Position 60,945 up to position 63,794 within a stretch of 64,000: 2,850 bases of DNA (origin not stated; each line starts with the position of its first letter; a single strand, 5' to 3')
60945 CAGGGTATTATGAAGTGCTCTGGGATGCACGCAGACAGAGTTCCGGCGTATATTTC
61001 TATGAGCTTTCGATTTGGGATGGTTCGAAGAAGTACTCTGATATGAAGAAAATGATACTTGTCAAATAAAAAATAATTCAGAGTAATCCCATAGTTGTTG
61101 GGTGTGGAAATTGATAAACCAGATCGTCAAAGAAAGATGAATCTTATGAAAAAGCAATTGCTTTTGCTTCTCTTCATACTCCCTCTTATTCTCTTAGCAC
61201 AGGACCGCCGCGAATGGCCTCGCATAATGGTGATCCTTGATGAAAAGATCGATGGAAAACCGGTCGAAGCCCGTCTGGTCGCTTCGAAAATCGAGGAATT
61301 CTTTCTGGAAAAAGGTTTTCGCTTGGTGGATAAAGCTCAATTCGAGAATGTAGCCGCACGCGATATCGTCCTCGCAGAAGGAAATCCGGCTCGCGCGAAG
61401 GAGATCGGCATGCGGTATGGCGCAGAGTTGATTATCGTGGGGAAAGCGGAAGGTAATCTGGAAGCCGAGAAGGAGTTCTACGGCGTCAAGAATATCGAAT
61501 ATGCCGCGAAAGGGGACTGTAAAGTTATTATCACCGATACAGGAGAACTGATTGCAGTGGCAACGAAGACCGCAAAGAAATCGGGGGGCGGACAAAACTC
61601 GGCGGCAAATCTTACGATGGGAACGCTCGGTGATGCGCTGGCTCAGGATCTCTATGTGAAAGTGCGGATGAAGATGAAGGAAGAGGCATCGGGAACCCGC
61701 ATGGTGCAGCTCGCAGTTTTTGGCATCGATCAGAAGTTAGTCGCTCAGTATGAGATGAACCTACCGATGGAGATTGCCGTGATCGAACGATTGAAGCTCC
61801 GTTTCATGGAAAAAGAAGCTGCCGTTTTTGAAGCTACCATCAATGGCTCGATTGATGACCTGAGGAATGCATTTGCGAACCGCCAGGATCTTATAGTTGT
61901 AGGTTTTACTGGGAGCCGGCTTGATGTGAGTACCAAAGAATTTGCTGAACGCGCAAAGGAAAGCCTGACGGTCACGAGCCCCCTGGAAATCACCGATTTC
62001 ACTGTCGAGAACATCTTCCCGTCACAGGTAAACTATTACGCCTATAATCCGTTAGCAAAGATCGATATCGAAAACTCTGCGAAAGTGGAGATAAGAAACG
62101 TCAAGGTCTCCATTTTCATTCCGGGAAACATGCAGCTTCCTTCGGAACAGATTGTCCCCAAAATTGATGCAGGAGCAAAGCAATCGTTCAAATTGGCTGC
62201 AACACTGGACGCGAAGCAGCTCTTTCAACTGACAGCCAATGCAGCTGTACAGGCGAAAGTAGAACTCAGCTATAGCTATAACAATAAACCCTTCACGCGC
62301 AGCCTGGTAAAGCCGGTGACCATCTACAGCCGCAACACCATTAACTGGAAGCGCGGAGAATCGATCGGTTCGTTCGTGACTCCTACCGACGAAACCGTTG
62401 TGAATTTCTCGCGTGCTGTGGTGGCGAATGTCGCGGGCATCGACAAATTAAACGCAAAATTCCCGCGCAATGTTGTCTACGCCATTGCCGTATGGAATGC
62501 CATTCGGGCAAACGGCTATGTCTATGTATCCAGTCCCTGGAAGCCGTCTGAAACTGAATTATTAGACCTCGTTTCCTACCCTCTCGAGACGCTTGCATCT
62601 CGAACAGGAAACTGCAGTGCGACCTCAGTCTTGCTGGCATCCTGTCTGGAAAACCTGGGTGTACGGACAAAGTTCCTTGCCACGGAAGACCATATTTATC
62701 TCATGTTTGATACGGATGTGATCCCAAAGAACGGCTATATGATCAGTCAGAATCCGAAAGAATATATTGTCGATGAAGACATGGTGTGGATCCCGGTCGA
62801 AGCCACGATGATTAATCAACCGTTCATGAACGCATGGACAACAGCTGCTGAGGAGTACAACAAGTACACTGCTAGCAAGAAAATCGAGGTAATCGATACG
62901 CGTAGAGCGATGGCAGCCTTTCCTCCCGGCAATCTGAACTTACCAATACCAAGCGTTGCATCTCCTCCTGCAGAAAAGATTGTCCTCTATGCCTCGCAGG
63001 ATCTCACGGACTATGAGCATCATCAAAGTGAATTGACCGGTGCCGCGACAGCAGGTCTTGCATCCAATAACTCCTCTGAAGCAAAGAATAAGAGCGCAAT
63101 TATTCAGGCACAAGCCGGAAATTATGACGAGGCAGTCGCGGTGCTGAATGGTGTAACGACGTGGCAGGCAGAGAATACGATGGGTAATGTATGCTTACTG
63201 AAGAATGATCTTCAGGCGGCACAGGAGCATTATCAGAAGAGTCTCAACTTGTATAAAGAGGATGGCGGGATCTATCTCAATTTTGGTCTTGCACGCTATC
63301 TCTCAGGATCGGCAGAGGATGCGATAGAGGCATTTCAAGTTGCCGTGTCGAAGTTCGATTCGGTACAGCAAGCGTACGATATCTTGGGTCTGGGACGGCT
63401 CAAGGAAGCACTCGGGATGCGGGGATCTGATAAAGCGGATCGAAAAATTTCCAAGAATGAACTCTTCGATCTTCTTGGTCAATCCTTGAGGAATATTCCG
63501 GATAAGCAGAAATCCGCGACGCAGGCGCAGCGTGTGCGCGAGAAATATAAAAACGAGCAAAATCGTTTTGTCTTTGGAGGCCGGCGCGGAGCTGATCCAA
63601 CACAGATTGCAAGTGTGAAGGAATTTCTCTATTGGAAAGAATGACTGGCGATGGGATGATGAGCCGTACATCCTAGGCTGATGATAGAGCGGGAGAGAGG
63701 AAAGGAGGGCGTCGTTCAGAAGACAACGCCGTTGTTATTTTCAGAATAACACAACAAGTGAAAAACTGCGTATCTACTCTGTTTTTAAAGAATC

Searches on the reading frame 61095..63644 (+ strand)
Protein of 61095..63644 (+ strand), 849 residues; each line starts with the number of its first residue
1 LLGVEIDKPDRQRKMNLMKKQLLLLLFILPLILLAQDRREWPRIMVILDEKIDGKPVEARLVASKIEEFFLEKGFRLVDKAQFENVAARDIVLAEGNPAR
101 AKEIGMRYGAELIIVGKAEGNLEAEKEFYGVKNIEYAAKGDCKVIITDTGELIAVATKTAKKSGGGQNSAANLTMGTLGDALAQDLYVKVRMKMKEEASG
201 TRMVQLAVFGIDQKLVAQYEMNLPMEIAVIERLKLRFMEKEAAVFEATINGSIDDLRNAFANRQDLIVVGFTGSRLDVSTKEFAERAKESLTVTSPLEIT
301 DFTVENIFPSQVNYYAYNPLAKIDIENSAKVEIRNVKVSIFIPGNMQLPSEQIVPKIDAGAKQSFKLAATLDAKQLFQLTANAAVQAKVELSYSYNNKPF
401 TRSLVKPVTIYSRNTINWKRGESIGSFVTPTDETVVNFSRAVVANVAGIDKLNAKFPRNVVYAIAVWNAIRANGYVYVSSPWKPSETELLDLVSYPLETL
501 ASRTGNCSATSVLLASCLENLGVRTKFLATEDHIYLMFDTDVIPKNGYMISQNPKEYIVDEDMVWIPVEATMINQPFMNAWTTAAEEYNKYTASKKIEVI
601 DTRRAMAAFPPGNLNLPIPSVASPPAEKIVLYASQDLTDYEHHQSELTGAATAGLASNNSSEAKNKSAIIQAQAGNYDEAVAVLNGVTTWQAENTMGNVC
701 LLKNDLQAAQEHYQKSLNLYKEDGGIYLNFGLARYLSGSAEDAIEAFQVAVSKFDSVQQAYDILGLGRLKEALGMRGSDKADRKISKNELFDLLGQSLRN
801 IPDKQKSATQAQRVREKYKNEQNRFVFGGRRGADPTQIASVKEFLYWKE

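Call 97: search_protein_families(library=pfam, proteins=[window:61095-63644:+], max_evalue=0.00001)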
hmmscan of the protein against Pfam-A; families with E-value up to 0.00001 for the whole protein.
window:61095-63644:+ (849 aa): 2 families
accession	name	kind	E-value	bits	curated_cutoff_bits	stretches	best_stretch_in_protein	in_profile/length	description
PF07719.23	TPR_2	-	2.2e-06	27.8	27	0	694-722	5-33/34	Tetratricopeptide repeat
PF13424.12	TPR_12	-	8.2e-06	26.4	30.1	0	692-751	5-72/77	Tetratricopeptide repeat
